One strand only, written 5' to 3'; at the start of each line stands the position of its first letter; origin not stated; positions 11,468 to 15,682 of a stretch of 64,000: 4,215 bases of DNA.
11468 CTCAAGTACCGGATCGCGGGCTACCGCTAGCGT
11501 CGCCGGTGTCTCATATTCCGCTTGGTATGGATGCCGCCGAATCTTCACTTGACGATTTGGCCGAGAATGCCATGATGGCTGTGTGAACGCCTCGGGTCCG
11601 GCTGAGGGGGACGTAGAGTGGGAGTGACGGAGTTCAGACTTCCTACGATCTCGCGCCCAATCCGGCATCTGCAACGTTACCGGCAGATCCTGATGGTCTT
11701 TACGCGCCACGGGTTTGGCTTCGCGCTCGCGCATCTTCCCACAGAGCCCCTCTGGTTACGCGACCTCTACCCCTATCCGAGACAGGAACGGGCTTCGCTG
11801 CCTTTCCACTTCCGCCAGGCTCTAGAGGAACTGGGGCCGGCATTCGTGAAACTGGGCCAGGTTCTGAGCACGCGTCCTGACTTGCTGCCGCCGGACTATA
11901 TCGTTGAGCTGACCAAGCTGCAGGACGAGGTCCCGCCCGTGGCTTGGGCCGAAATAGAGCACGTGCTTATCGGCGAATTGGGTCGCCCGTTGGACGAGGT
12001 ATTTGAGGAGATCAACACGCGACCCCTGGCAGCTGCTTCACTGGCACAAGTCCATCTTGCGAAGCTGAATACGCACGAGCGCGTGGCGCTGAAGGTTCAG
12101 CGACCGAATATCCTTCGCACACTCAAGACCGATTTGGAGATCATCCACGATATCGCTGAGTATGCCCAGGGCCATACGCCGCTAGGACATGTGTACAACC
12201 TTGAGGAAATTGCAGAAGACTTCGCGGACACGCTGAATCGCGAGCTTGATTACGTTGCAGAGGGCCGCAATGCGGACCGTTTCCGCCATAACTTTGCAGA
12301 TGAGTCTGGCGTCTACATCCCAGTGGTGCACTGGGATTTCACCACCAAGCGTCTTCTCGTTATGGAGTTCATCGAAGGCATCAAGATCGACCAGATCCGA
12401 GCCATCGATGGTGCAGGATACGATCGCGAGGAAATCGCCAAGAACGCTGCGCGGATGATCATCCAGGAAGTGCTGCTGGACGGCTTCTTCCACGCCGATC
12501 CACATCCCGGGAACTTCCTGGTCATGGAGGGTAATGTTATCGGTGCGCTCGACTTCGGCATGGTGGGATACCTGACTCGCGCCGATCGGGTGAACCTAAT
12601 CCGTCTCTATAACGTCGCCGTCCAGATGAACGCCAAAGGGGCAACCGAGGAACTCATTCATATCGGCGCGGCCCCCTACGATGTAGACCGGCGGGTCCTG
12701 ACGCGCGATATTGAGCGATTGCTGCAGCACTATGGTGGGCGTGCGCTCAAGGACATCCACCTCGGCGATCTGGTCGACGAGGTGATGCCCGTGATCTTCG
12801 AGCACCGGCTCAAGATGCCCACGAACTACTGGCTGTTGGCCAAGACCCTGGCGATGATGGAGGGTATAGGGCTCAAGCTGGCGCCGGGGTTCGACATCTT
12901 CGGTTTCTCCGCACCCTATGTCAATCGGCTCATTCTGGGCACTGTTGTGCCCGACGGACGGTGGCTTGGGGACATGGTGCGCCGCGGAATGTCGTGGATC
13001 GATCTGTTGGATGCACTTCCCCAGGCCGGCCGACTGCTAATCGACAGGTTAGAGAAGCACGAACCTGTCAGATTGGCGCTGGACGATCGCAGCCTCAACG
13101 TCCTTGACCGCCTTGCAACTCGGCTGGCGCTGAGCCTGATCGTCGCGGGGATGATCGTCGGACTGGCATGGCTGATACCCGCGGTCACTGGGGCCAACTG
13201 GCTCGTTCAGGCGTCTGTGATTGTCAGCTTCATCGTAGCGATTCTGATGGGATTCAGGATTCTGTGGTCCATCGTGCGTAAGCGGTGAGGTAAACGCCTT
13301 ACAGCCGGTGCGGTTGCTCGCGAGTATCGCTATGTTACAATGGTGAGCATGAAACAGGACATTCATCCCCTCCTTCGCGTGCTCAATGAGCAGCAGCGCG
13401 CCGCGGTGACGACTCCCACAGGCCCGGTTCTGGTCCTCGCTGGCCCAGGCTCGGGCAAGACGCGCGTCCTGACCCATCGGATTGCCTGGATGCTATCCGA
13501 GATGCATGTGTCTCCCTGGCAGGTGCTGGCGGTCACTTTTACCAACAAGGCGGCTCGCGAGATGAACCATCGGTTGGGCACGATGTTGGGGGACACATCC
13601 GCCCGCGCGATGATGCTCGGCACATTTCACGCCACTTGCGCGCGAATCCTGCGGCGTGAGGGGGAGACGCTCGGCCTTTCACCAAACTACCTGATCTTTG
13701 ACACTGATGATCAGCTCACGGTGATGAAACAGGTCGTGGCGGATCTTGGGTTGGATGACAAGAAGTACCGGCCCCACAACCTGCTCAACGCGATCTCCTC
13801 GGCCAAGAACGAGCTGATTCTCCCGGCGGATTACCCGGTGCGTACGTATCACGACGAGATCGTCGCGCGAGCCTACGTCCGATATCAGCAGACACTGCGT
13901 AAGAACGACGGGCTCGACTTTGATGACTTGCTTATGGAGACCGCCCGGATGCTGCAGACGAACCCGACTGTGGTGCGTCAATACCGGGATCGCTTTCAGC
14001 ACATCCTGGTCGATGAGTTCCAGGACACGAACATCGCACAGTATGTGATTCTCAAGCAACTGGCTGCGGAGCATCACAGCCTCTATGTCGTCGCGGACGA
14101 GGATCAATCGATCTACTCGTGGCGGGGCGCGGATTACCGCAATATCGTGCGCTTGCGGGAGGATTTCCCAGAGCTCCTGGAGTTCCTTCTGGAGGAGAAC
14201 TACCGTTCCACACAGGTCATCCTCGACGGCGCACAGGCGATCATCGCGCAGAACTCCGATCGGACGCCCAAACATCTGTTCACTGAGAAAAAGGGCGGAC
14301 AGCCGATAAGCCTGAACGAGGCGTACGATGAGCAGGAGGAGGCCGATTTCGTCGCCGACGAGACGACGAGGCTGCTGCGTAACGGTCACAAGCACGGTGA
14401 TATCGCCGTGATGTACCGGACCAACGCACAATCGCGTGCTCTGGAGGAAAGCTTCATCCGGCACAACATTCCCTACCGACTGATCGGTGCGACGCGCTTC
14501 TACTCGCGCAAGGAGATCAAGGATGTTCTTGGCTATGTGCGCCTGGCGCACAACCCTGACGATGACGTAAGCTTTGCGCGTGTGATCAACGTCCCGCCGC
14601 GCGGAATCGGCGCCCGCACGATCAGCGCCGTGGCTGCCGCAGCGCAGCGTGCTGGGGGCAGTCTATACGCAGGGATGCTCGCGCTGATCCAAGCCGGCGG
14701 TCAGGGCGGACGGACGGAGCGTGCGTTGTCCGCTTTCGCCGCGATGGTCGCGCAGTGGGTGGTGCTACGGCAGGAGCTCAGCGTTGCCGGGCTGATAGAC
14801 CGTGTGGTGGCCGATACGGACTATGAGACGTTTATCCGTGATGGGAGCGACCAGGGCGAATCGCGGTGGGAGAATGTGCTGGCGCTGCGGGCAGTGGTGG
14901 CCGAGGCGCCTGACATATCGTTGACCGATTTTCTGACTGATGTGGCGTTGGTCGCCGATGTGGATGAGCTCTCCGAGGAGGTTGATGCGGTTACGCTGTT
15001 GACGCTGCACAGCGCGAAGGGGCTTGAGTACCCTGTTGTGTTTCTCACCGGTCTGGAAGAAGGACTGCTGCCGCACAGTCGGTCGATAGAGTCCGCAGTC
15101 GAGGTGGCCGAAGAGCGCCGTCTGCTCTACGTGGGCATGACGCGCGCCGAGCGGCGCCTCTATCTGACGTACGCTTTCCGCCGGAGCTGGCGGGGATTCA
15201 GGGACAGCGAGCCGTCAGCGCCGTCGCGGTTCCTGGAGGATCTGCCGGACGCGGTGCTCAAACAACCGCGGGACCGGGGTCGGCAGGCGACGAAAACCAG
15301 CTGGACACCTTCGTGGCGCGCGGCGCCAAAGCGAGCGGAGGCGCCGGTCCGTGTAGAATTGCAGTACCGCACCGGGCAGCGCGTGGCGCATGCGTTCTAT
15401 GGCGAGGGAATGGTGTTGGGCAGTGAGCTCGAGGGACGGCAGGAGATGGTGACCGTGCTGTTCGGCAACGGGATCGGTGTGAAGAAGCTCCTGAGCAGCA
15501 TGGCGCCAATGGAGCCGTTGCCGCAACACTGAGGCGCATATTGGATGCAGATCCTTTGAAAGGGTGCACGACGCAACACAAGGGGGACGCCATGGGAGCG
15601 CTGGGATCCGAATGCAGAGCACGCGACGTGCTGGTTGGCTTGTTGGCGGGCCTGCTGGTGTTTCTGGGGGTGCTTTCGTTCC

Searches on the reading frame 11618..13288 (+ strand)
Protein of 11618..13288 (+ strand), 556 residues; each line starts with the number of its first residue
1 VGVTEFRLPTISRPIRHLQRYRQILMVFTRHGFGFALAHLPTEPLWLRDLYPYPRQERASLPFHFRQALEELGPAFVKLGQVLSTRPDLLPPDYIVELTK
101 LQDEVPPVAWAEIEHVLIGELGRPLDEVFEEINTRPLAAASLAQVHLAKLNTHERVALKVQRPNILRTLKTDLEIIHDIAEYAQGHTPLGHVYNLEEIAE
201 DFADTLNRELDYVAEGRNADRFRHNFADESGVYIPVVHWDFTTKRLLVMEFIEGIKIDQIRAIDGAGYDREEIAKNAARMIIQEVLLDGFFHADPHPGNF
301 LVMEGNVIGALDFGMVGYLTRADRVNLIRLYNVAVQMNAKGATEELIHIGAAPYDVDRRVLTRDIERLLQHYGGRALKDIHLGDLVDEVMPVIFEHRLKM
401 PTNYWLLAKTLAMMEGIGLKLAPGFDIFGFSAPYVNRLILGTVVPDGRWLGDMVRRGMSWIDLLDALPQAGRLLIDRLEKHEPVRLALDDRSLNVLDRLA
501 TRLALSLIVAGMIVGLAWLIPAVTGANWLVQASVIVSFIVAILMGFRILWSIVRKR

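Call 14: search_protein_families(library=pfam, proteins=[window:11618-13288:+], max_evalue=0.001)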
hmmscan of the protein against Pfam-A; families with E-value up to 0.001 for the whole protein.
window:11618-13288:+ (556 aa): 2 families
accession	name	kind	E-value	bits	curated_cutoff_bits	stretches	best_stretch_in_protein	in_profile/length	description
PF03109.22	ABC1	-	2.6e-75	253.2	22.9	1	100-344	1-242/244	ABC1 atypical kinase-like domain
PF01636.29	APH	-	6.5e-08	33.1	23.2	1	156-318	52-199/239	Phosphotransferase enzyme family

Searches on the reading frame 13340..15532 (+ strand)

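Call 14: search_protein_families(library=pfam, proteins=[window:13340-15532:+], max_evalue=0.001)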
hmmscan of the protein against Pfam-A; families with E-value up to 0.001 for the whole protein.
window:13340-15532:+ (730 aa): 7 families
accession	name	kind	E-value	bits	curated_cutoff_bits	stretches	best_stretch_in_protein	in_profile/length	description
PF00580.27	UvrD-helicase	-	1.5e-89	300.7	23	1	15-277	1-271/271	UvrD/REP helicase N-terminal domain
PF13361.12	UvrD_C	-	6.3e-70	236.8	25.6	2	284-436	3-155/350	UvrD-like helicase C-terminal domain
PF13245.12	AAA_19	-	6.3e-23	81.9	25.1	1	19-260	1-132/134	AAA domain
PF13538.12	UvrD_C_2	-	7.1e-11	42.2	27.4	1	551-610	2-52/52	UvrD-like helicase C-terminal domain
PF21196.3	PcrA_UvrD_tudor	-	9.4e-07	29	23.9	1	679-725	2-47/48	PcrA/UvrD tudor domain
PF13604.12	AAA_30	-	4.3e-06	27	27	1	15-88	2-74/191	AAA domain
PF01443.25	Viral_helicase1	-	0.00096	19.5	21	0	540-608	167-225/228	Viral superfamily 1 RNA helicase core domain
